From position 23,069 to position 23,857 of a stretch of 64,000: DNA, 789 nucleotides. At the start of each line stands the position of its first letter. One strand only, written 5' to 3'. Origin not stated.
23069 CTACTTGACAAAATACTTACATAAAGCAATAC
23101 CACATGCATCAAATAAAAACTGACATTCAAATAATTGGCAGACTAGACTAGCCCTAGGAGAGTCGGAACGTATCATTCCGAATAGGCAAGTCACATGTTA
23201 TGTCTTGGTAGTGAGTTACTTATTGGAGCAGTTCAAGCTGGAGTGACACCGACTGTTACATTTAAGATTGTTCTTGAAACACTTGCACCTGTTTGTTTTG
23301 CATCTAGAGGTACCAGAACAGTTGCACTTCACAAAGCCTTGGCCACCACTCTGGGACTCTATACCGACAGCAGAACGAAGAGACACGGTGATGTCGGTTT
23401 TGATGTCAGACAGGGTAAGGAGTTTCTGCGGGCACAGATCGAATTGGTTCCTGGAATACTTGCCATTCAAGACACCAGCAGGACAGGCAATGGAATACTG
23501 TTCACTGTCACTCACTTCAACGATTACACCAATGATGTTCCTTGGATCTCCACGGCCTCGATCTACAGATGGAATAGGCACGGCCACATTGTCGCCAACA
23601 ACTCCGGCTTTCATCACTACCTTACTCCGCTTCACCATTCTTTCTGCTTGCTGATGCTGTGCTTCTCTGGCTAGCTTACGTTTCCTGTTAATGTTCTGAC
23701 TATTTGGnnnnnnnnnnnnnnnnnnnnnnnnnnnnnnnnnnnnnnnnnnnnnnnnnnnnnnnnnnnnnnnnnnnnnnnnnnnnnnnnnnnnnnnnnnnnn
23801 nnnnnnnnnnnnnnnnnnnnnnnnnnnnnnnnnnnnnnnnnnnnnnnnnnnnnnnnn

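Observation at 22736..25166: Apparently intact Ginger-like DNA transposon: single 571-aa ORF, matching TIRs and TSD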

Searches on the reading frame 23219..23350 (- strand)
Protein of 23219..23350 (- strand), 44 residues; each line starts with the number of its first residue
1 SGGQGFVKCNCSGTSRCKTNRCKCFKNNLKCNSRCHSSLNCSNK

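Call 61: search_protein_families(library=pfam, alignment_id=A4, max_evalue=10)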
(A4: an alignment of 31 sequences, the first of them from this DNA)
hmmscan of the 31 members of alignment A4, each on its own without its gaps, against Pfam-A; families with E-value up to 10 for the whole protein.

A. member 1, seq(44 aa): 2 families
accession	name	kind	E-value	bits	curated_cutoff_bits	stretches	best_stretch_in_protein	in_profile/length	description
PF03638.21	TCR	-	0.01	16.5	23.5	1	8-44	3-37/38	Tesmin/TSO1-like CXC domain, cysteine-rich domain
PF18264.7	preSET_CXC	-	0.034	15.1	23.3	1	9-34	2-25/32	CXC domain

B. families by the number of members that match (of 31 scanned): 6 families
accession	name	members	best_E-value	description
PF03638.21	TCR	24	7.8e-05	Tesmin/TSO1-like CXC domain, cysteine-rich domain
PF18264.7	preSET_CXC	22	0.0013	CXC domain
PF08039.16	Mit_proteolip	1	0.28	Mitochondrial proteolipid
PF16682.11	MSL2-CXC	1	0.61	CXC domain of E3 ubiquitin-protein ligase MSL2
PF12785.12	VESA1_N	1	0.72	Variant erythrocyte surface antigen-1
PF16019.10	CSRNP_N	1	1.5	Cysteine/serine-rich nuclear protein N-terminus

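Call 68: search_protein_representatives(alignment_id=A4)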
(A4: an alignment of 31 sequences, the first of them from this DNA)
Query: 31 sequences, 44 profile positions. Proteins with E-value up to 0.001 (for the whole library): 805; up to 1e-10: 75; up to 1e-30: 0. The best 150 are listed.
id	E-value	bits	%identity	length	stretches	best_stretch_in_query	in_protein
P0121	3.9e-25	103.8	-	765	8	7-44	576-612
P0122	1.7e-18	82.6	-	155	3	6-44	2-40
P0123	5.3e-16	74.6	-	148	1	1-44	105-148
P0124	9.8e-16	73.7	-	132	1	1-44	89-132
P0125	4.2e-15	71.7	-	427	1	1-44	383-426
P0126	4.3e-15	71.7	-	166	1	1-44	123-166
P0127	6.2e-15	71.2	-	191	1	1-44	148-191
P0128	7.0e-15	71.0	-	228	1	1-44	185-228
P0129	8.7e-15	70.7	-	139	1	1-44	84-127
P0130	1.4e-14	70.1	-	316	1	1-44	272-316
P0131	1.4e-14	70.1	-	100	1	1-44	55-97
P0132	3.2e-14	68.9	-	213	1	1-44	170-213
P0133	3.4e-14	68.8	-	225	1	1-44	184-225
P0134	4.1e-14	68.6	-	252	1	2-44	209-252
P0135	4.9e-14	68.3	-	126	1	2-44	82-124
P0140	1.8e-13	66.5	-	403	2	2-44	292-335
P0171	1.4e-11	60.4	-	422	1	1-44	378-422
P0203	1.5e-10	57.1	-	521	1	2-44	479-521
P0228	5.6e-10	55.3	-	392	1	2-44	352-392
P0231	6.2e-10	55.2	-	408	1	1-44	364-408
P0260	2.2e-09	53.4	-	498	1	2-43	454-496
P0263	2.3e-09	53.3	-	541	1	1-44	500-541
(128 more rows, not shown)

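Call 69: search_protein_families(library=pfam, proteins=[P0121, P0122, P0125, P0140, P0171, P0203, P0263, P0260, P0231, P0228], max_evalue=0.01)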
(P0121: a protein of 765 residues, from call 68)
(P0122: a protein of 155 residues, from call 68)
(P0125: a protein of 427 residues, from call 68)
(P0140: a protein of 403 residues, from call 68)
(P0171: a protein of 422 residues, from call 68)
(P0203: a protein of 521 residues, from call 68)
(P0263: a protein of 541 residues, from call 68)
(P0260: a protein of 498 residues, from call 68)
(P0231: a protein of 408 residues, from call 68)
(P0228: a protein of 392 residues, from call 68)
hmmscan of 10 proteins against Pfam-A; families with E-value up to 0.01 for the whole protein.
P0121 (765 aa): 1 family
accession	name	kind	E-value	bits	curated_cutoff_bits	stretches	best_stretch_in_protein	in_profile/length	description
PF00656.27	Peptidase_C14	-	3.6e-23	82.9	21.4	1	11-181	68-233/233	Caspase domain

P0122 (155 aa): 0 families

P0125 (427 aa): 0 families

P0140 (403 aa): 1 family
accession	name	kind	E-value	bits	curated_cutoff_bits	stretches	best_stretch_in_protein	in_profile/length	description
PF10571.15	UPF0547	-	0.0049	17.4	29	1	133-151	3-21/26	Uncharacterised protein family UPF0547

P0171 (422 aa): 1 family
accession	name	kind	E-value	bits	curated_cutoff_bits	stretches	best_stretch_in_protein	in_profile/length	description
PF00665.32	rve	-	0.0069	17.1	32.6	0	7-74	18-89/102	Integrase core domain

P0203 (521 aa): 2 families
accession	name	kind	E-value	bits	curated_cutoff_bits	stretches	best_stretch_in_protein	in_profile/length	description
PF00665.32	rve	-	4.1e-08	33.8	32.6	1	129-207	5-86/102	Integrase core domain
PF17921.7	Integrase_H2C2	-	3.1e-05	24.4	25.5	1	61-112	6-58/59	Integrase zinc binding domain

P0263 (541 aa): 2 families
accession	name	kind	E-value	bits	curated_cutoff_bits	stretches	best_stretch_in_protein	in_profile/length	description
PF00665.32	rve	-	6.2e-07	30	32.6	1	157-237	2-85/102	Integrase core domain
PF17921.7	Integrase_H2C2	-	5.4e-05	23.7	25.5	1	94-141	7-56/59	Integrase zinc binding domain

P0260 (498 aa): 2 families
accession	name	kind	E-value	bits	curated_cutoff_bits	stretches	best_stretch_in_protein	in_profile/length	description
PF00665.32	rve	-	1.3e-05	25.8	32.6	1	79-170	9-102/102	Integrase core domain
PF00628.35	PHD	-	0.0013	19.2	24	1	291-334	1-47/47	PHD-finger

P0231 (408 aa): 0 families

P0228 (392 aa): 1 family
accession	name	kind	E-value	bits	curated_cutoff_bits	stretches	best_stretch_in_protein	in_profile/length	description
PF00665.32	rve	-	1.7e-05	25.4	32.6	1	2-73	9-83/102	Integrase core domain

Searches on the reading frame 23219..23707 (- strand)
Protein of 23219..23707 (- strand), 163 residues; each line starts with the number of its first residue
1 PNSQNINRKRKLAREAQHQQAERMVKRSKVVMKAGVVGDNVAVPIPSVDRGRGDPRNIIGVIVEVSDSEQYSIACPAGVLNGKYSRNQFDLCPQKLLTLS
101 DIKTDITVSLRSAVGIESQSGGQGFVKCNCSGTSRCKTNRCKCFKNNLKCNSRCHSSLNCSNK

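Call 30: search_solved_structures(query=A3, max_evalue=10, show_alignments=4)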
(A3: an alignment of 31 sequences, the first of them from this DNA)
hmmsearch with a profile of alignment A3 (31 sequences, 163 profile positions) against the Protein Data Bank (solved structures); distinct sequences matched with E-value up to 10: 4.
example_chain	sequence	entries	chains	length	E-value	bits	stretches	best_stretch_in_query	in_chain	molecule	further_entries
1b1a_A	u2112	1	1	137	0.28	14.1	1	74-137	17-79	GLUTAMATE MUTASE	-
1cb7_A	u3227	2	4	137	1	12.3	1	74-137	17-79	PROTEIN (GLUTAMATE MUTASE)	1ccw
4gr2_A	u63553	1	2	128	1.4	11.8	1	54-120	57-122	AtRbcX1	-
6yfd_AA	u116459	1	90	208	1.4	11.8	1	18-91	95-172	coat protein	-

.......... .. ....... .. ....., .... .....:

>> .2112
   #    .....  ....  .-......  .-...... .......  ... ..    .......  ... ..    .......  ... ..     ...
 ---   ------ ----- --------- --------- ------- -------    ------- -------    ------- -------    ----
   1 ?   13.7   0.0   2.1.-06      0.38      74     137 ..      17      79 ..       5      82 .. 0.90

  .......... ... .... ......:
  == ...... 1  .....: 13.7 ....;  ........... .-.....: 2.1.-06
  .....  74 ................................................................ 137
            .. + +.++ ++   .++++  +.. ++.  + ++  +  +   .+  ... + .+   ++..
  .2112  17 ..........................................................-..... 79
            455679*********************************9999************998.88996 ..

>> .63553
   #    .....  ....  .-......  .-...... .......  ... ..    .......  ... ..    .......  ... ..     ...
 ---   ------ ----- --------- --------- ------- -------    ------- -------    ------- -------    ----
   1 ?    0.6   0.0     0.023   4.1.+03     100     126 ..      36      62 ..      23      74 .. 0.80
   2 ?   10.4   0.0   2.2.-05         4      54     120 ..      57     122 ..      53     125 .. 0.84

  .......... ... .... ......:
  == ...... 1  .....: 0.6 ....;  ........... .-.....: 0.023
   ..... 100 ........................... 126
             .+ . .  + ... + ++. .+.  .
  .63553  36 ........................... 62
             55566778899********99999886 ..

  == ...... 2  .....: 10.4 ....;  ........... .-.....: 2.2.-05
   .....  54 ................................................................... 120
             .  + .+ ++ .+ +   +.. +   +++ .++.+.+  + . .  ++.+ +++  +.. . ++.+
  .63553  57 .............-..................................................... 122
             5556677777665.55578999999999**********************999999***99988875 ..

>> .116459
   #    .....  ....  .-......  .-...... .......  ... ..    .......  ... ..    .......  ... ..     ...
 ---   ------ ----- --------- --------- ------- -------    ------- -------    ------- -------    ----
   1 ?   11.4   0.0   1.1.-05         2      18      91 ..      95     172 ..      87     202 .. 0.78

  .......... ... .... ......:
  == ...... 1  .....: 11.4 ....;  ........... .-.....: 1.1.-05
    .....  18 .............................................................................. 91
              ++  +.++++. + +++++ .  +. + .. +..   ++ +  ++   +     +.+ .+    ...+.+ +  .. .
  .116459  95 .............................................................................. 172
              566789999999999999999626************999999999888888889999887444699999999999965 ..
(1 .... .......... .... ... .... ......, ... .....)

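Call 51: predict_structure(alignment_id=A3)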
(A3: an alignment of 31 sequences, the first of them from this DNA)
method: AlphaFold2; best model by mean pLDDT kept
length: 163 residues; sequences in the alignment: 31
mean_pLDDT: 83.1   pTM: 0.60
mean pLDDT of the five models: 83.1, 79.7, 79.1, 78.0, 77.6
residues with pLDDT >= 90: 79; 70-90: 49; 50-70: 35; < 50: 0
segments of 3 or more residues with pLDDT < 50: none
pLDDT, mean of each block of 10 residues (from residue 1): 96 97 81 90 85 80 94 95 93 91 92 81 54 68 75 63 68
secondary structure, 60 per line:
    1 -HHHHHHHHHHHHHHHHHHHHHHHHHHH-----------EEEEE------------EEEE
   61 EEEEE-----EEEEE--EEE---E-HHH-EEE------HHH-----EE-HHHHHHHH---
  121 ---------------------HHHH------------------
elements in order: H2-28 E40-44 E57-65 E71-75 E78-80 E90-92 H110-117 H142-145
